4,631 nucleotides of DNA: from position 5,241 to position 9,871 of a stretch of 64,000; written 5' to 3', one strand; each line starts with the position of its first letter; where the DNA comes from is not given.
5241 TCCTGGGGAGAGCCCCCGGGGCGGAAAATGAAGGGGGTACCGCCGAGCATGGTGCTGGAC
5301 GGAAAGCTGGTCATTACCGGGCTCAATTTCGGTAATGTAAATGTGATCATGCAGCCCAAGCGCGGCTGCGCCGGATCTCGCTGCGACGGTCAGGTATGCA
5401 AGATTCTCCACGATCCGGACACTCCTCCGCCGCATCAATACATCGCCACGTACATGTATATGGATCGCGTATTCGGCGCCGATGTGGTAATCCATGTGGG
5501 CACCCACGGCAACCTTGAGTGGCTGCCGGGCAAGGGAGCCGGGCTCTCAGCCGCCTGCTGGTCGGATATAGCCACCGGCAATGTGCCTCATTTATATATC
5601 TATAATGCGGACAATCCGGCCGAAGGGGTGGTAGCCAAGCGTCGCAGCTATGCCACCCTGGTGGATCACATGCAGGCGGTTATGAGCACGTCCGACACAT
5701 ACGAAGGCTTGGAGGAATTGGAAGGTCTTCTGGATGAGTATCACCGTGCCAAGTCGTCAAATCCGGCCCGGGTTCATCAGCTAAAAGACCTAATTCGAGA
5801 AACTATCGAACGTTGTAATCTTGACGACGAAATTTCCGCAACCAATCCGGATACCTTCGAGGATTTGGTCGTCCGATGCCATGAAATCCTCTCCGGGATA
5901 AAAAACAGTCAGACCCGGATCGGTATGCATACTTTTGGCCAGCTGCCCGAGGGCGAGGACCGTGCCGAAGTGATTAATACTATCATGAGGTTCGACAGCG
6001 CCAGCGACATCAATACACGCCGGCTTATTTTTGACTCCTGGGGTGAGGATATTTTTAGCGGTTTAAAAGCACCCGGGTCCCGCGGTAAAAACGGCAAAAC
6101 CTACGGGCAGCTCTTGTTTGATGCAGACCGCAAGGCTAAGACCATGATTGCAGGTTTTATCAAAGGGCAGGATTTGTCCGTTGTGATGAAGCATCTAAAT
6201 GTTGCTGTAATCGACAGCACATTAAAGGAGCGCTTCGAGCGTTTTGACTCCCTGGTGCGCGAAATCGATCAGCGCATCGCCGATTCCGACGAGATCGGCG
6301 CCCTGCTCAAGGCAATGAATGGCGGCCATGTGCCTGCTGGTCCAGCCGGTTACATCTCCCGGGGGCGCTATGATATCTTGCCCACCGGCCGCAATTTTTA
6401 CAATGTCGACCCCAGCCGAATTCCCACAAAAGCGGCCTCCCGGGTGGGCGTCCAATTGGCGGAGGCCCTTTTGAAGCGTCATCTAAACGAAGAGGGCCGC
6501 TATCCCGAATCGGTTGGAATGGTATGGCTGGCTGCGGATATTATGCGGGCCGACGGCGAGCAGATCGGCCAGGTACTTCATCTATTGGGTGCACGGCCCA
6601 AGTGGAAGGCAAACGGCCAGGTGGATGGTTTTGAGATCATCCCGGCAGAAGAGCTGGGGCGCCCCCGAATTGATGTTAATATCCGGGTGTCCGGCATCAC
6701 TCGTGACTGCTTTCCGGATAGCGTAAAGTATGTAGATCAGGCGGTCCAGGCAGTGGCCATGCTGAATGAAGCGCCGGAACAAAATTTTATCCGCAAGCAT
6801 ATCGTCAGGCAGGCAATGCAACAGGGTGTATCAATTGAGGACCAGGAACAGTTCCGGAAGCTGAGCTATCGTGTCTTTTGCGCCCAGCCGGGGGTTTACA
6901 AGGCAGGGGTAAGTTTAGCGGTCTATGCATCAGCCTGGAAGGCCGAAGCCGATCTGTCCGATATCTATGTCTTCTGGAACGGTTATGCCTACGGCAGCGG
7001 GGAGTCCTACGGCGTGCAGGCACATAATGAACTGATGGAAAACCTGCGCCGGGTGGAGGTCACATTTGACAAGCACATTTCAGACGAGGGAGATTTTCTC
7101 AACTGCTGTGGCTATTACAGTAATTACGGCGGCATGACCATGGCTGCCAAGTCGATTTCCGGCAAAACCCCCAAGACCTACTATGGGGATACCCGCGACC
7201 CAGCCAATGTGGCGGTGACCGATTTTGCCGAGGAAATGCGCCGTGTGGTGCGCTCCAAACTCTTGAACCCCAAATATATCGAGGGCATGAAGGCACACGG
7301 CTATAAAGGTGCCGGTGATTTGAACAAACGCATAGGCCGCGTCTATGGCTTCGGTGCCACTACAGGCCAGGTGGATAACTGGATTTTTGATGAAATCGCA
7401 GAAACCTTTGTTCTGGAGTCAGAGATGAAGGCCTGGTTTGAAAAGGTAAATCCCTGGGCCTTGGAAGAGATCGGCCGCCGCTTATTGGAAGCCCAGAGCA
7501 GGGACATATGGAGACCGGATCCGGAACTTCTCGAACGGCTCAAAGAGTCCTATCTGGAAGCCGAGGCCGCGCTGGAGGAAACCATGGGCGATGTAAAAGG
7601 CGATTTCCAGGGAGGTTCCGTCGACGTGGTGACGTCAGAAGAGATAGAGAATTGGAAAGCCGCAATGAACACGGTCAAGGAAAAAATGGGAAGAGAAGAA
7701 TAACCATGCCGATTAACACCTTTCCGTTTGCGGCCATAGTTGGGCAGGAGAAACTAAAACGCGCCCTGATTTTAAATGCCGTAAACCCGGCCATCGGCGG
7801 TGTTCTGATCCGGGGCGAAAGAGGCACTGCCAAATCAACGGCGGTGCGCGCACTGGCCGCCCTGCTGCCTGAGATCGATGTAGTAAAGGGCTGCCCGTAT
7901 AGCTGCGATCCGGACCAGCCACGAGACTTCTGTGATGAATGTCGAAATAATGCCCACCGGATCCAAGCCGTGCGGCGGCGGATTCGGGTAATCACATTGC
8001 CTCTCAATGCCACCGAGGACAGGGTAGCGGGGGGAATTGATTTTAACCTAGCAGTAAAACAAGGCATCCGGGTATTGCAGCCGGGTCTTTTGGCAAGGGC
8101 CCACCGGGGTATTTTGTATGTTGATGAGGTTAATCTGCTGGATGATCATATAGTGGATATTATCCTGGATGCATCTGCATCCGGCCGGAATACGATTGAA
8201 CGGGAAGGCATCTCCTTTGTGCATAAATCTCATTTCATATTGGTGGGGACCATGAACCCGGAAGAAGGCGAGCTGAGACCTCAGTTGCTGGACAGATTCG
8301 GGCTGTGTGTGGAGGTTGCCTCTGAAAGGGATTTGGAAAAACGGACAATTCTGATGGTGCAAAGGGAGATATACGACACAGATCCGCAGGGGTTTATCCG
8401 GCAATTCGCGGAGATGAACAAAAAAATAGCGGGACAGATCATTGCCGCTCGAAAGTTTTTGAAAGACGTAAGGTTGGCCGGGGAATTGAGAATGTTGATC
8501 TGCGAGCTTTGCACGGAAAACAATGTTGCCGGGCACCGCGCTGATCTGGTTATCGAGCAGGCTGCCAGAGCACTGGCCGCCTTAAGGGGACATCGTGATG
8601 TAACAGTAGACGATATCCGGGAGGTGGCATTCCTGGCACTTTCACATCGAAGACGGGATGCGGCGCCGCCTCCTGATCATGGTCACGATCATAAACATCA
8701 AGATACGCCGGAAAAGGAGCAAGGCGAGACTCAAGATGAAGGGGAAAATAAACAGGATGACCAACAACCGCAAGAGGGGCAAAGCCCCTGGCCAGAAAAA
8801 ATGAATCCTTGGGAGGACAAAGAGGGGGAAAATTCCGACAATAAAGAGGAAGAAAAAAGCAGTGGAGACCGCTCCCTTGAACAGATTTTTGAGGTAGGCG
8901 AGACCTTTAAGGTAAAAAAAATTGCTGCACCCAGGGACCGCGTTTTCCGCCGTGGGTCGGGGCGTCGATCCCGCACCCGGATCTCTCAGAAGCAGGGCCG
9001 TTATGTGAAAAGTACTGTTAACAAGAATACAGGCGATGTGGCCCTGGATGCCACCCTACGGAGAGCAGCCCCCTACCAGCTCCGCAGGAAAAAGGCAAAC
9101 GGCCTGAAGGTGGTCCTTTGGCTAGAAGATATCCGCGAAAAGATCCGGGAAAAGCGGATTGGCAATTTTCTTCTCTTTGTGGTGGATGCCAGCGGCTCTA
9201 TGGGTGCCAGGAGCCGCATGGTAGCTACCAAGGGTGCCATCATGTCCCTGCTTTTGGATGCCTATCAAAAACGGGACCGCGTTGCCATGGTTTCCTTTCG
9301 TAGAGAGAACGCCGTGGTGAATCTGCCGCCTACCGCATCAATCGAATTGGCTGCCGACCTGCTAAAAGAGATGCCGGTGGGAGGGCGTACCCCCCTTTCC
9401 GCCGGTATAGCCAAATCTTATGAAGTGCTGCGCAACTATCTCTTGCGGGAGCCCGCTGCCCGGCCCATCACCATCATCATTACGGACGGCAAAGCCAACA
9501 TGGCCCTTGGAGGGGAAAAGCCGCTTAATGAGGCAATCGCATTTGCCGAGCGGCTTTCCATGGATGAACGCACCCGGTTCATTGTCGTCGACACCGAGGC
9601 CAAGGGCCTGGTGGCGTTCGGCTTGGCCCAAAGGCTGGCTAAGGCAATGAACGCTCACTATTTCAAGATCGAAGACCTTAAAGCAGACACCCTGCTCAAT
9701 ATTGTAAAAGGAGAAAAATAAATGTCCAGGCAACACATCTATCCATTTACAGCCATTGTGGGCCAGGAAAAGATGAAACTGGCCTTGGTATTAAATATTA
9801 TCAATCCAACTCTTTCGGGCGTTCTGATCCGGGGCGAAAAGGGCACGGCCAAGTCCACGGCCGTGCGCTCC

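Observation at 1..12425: TonB/ABC importer translationally coupled to a three-subunit CobN-ChlD-ChlI chelatase, followed by an ABC-2 exporter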

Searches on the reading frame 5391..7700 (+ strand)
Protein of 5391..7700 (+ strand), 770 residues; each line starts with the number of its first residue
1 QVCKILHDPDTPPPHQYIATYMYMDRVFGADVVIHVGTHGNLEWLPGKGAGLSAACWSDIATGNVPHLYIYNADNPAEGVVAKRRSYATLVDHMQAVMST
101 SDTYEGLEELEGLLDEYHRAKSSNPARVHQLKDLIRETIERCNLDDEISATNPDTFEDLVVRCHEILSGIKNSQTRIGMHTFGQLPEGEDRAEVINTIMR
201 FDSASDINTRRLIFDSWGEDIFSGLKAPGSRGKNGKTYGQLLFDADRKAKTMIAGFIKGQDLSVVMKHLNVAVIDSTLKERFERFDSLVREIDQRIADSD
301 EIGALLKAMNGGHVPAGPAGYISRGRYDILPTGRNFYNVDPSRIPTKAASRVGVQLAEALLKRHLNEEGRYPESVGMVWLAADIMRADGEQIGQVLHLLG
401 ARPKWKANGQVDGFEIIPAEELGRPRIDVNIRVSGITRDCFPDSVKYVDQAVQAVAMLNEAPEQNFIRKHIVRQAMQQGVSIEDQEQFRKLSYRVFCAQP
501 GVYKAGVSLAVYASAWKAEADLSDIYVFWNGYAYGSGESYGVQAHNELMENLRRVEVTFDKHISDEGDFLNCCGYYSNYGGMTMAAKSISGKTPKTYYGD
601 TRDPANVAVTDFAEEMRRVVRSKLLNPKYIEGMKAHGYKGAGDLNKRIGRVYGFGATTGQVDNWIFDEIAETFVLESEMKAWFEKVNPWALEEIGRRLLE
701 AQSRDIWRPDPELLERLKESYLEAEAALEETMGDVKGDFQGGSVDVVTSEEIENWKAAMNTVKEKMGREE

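Call 62: search_protein_representatives(protein=window:5391-7700:+)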
Query: 770 residues. Proteins with E-value up to 0.001 (for the whole library): 5181; up to 1e-10: 3087; up to 1e-30: 1197. The best 150 are listed.
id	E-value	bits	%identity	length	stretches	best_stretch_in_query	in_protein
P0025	0.0e+00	1309.6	72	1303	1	1-767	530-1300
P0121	1.1e-275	933.1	53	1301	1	1-767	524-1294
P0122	2.7e-257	872.3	51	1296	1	1-764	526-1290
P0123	4.5e-247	838.4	50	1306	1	1-760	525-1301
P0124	3.6e-246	835.5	53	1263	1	1-766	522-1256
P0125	9.6e-242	820.8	48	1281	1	2-765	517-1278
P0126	6.0e-227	771.9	48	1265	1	1-761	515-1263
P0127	3.6e-221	752.8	50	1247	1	1-759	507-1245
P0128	2.7e-220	749.9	45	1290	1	2-766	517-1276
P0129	1.7e-212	724.1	51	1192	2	256-748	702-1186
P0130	1.7e-211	720.8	46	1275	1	2-747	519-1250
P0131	1.5e-206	704.5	50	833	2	287-753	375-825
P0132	9.6e-205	698.5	49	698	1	94-766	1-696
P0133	2.6e-204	697.1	45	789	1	1-760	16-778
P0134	7.7e-197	672.4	42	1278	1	1-759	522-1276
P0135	9.9e-197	672.0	44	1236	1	1-768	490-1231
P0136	1.0e-196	671.9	45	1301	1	2-760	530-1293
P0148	5.6e-166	570.3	38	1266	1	2-731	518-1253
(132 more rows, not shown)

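Call 64: list_cluster_members(proteins=[P0121, P0122, P0124, P0125, P0126, P0128, P0130, P0135, P0136, P0148])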
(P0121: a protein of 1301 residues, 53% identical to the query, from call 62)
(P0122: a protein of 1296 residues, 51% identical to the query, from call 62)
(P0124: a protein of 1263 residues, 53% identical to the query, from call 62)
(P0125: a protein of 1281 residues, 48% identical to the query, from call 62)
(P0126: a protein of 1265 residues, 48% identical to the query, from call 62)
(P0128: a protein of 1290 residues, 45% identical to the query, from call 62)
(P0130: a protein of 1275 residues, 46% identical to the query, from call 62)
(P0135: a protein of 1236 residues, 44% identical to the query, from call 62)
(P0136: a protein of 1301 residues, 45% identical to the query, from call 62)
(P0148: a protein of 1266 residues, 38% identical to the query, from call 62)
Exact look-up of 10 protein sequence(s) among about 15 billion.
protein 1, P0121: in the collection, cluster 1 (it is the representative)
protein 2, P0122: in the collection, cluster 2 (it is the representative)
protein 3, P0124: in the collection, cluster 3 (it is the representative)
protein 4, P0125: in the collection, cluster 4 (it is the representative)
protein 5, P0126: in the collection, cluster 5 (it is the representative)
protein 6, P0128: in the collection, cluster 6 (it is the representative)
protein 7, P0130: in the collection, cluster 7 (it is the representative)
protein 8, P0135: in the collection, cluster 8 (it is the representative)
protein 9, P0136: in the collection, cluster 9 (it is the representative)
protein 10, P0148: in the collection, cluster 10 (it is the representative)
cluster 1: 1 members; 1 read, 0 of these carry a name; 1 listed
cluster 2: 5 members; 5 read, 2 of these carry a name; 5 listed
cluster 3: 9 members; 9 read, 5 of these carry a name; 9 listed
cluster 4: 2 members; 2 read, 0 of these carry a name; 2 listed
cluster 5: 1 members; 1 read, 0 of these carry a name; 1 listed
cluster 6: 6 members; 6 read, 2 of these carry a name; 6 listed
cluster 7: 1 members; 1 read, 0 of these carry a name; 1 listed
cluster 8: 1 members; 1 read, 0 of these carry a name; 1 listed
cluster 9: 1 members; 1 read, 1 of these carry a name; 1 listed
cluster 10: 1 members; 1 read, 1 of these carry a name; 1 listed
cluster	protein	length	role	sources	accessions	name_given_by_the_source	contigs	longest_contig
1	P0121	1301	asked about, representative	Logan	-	-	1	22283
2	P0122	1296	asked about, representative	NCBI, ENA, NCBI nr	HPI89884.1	MAG TPA: cobaltochelatase subunit CobN [Spirochaetota bacterium] | cobaltochelatase subunit CobN [Spirochaetota bacterium]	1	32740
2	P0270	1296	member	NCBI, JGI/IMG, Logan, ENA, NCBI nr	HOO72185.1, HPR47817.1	MAG TPA: cobaltochelatase subunit CobN [Spirochaetota bacterium] | cobaltochelatase subunit CobN [Spirochaetota bacterium]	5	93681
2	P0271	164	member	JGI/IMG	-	-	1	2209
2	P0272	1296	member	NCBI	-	-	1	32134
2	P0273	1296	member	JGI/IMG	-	-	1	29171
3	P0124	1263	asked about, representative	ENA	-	-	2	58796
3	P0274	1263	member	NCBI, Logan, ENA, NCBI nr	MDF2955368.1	MAG: Cobalamin biosynthesis protein CobN [Candidatus Alkanophagales archaeon ... | Cobalamin biosynthesis protein CobN [Candidatus Alkanophaga liquidiphilum]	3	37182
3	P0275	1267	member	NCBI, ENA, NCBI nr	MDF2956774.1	MAG: Cobalamin biosynthesis protein CobN [Candidatus Alkanophagales archaeon ... | Cobalamin biosynthesis protein CobN [Candidatus Alkanophaga volatiphilum]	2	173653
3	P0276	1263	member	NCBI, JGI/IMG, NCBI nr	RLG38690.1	MAG: cobalt chelatase [Candidatus Alkanophagales archaeon]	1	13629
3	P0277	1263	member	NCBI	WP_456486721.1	cobaltochelatase subunit CobN [Candidatus Alkanophaga liquidiphilum]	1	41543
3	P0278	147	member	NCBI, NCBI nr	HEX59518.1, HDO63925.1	MAG TPA: cobalt chelatase, partial [Methanomicrobia archaeon] | cobalt chelatase [Methanomicrobia archaeon]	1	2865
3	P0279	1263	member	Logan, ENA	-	-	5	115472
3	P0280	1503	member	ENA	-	-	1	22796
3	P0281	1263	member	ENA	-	-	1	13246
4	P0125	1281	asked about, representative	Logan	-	-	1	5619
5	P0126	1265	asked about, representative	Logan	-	-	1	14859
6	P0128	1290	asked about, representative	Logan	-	-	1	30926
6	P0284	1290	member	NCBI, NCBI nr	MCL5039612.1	MAG: cobaltochelatase subunit CobN [Firmicutes bacterium] | cobaltochelatase subunit CobN [Bacillota bacterium]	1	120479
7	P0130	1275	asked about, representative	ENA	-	-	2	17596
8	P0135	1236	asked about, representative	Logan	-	-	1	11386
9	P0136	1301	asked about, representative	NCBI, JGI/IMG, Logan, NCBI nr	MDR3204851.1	MAG: cobaltochelatase subunit CobN [Deltaproteobacteria bacterium] | cobaltochelatase CobN | cobaltochelatase subunit CobN [Deltaproteobacteria bacterium]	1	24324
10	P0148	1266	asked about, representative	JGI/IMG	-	cobaltochelatase CobN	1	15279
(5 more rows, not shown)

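Call 92: find_encoding_contigs(protein=P0275, flank=10000, max_places=2)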
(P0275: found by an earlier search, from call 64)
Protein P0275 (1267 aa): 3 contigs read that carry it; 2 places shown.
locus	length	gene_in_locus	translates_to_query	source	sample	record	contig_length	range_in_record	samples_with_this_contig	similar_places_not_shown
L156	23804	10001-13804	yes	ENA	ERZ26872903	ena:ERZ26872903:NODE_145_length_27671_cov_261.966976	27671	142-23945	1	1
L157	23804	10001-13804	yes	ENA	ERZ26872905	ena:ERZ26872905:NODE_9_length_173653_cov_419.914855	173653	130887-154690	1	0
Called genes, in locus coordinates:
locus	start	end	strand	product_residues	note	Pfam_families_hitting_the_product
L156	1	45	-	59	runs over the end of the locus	PF06093:Spt4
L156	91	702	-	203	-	PF03876:SHS2_Rpb7-N, PF00575:S1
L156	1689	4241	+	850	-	PF00270:DEAD (weak), PF01443:Viral_helicase1 (faint), PF04851:ResIII, PF13086:AAA_11, PF13245:AAA_19, PF13604:AAA_30 (weak), PF13087:AAA_12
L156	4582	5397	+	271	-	PF02598:Methyltrn_RNA_3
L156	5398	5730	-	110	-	-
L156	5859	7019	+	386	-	PF00155:Aminotran_1_2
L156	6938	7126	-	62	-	-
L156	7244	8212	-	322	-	PF07670:Gate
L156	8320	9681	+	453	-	PF01497:Peripla_BP_2, PF00404:Dockerin_1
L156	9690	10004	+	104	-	PF12675:DUF3795 (faint)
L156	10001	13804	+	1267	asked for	PF02514:CobN-Mg_chel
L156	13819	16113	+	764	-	-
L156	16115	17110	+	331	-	PF07670:Gate (weak)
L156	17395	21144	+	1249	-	PF11965:DUF3479 (weak), PF02514:CobN-Mg_chel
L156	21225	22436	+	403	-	PF01497:Peripla_BP_2, PF00404:Dockerin_1 (weak)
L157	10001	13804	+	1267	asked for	PF02514:CobN-Mg_chel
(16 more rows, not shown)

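Call 93: find_encoding_contigs(protein=P0284, flank=10000, max_places=2)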
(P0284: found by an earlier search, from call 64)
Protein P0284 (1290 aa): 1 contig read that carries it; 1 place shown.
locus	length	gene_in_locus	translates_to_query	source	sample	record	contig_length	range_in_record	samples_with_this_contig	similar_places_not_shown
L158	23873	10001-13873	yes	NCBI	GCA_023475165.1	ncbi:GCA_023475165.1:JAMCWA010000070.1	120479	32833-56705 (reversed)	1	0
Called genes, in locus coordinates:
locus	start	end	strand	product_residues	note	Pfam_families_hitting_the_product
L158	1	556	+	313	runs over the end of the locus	PF19300:BPD_transp_1_N, PF00528:BPD_transp_1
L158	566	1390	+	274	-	PF12911:OppC_N, PF00528:BPD_transp_1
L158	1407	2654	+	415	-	PF01546:Peptidase_M20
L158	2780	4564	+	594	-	PF01019:G_glu_transpept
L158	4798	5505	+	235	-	PF00037:Fer4, PF12797:Fer4_2 (weak), PF12837:Fer4_6 (weak), PF12838:Fer4_7 (weak), PF13237:Fer4_10 (weak), PF13484:Fer4_16 (faint), PF14697:Fer4_21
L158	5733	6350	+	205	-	-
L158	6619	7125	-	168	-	PF01288:HPPK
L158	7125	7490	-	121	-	PF02152:FolB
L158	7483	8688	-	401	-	PF00809:Pterin_bind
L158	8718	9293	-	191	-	PF01227:GTP_cyclohydroI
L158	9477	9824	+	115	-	PF00872:Transposase_mut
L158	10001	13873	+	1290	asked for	PF02514:CobN-Mg_chel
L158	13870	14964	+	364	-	PF01497:Peripla_BP_2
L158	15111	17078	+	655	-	PF00158:Sigma54_activat (weak), PF01078:Mg_chelatase, PF07728:AAA_5, PF17863:AAA_lid_2, PF26791:AAPxQ, PF00092:VWA, PF13519:VWA_2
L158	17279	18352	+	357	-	PF07728:AAA_5 (weak), PF01078:Mg_chelatase, PF17863:AAA_lid_2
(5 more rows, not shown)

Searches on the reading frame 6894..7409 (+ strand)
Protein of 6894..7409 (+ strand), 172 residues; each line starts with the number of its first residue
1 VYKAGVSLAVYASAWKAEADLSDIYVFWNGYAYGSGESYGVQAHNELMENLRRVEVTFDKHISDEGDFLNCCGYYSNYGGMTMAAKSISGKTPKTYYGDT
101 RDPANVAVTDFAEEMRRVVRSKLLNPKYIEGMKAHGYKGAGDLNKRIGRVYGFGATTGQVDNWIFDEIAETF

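Call 55: search_solved_structures(query=window:6894-7409:+, max_evalue=0.001, show_alignments=5)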
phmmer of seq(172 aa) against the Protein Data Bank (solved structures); distinct sequences matched with E-value up to 0.001: 10.
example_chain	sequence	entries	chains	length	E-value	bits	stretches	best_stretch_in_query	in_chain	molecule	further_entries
9fpc_A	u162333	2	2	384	9.2e-31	110.4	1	2-170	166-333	Cobn protein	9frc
6ys9_A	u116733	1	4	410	1.3e-30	110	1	2-172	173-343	Magnesium-protoporphyrin methyltransferase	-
9uk9_A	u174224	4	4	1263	6.6e-30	107.6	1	2-170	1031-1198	Cobaltochelatase subunit CobN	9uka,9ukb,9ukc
7c6o_A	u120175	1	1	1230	6.3e-28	101.2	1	2-170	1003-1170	Cobalamin biosynthesis protein CobN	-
5ewu_A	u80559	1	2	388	5.3e-26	94.9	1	2-172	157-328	Magnesium-chelatase subunit ChlH, chloroplastic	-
6yt0_B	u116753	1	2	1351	1.2e-25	93.7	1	2-172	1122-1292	Mg-chelatase subunit ChlH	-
6ytj_AAA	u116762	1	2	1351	1.3e-25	93.6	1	2-172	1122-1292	Mg-chelatase subunit ChlH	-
4zhj_A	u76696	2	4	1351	1.4e-25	93.5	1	2-172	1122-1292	Mg-chelatase subunit ChlH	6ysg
6ytn_AAA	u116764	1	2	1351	1.7e-25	93.2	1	2-172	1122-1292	Mg-chelatase subunit ChlH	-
9d26_A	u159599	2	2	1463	5e-11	46.2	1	11-168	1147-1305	HmuS heme dechelatase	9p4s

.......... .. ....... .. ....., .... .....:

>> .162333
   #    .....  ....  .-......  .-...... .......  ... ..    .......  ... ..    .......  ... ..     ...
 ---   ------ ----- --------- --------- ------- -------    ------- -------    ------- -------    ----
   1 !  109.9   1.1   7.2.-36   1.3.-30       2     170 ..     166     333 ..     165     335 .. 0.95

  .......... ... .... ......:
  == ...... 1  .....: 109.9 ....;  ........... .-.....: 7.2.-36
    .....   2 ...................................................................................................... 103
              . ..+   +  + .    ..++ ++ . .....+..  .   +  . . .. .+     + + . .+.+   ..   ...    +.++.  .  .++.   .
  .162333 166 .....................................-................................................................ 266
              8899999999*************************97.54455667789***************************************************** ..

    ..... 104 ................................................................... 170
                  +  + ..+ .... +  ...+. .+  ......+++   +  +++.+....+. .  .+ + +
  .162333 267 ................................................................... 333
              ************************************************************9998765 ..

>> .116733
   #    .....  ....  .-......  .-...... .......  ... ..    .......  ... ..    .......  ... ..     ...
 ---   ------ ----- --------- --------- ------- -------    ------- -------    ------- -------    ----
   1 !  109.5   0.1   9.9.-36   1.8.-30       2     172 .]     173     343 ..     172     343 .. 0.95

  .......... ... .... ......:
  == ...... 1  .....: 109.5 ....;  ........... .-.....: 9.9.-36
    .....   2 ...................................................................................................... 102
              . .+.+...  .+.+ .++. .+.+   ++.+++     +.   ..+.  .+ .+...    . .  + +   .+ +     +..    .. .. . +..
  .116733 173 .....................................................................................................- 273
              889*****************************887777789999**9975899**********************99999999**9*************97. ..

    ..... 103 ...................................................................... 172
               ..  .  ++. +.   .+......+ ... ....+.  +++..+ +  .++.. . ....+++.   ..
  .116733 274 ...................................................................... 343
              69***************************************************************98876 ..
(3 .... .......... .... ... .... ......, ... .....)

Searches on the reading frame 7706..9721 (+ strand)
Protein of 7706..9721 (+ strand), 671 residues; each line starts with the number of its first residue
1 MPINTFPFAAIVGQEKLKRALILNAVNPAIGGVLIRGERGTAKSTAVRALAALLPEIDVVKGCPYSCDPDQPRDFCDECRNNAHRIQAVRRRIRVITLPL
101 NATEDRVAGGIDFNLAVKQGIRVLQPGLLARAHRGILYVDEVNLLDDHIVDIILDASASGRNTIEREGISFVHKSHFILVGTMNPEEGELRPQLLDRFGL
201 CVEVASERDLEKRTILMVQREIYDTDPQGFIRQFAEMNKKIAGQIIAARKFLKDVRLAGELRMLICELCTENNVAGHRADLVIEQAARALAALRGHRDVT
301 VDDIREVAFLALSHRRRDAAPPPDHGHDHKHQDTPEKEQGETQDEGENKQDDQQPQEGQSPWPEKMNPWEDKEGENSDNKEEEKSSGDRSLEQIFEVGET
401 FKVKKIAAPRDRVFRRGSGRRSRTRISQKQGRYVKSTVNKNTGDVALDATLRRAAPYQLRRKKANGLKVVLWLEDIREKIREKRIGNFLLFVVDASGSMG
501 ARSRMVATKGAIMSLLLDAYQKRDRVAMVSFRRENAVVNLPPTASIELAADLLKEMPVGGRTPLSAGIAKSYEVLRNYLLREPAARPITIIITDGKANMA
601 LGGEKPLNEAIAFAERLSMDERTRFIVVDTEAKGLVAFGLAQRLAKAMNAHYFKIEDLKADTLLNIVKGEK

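Call 5: search_protein_families(library=pfam, proteins=[window:7706-9721:+])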
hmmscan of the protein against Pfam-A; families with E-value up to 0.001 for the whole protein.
window:7706-9721:+ (671 aa): 7 families
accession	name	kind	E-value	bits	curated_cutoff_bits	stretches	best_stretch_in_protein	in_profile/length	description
PF17863.7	AAA_lid_2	-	7.7e-16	58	22.7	1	264-325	3-64/74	AAA lid domain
PF13519.12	VWA_2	-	4e-11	43.9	27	1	489-595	1-106/107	von Willebrand factor type A domain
PF01078.27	Mg_chelatase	-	7.7e-11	42.2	20.3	1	122-185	95-158/207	Magnesium chelatase, subunit ChlI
PF07728.20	AAA_5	-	1.4e-08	35.2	22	1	86-198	23-139/139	AAA domain (dynein-related subfamily)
PF00092.34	VWA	-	5.6e-06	27.1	23.8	1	489-658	2-165/174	von Willebrand factor type A domain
PF13191.12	AAA_16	-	0.00027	21.9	32.6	0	12-71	3-64/167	AAA ATPase domain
PF00493.29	MCM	-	0.00049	19.7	23.3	0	122-190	110-178/224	MCM P-loop domain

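Call 6: search_protein_families(library=ncbifam, proteins=[window:7706-9721:+], max_evalue=0.00001)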
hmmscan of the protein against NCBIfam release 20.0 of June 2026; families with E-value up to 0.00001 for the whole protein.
window:7706-9721:+ (671 aa): 6 families
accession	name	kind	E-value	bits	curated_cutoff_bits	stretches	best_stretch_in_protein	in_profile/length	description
TIGR02442.1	Cob-chelat-sub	hypoth_equivalog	4.1e-247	821.7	779.45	1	6-656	1-641/641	putative cobaltochelatase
TIGR02031.1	BchD-ChlD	equivalog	1.2e-134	450.3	499.55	1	15-661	1-605/608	magnesium chelatase ATPase subunit D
TIGR02030.1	BchI-ChlI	equivalog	7.3e-123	410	466.95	1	6-318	1-316/337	magnesium chelatase ATPase subunit I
NF009943.0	PRK13406.1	equivalog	1.4e-69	235.2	571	1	94-668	54-580/585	magnesium chelatase subunit D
TIGR00368.1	TIGR00368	hypoth_equivalog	6.1e-07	28.4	362.4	0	123-185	285-347/499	YifB family Mg chelatase-like AAA ATPase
NF007365.0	PRK09862.1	equivalog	6.4e-06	25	530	0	120-186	281-347/506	YifB family Mg chelatase-like AAA ATPase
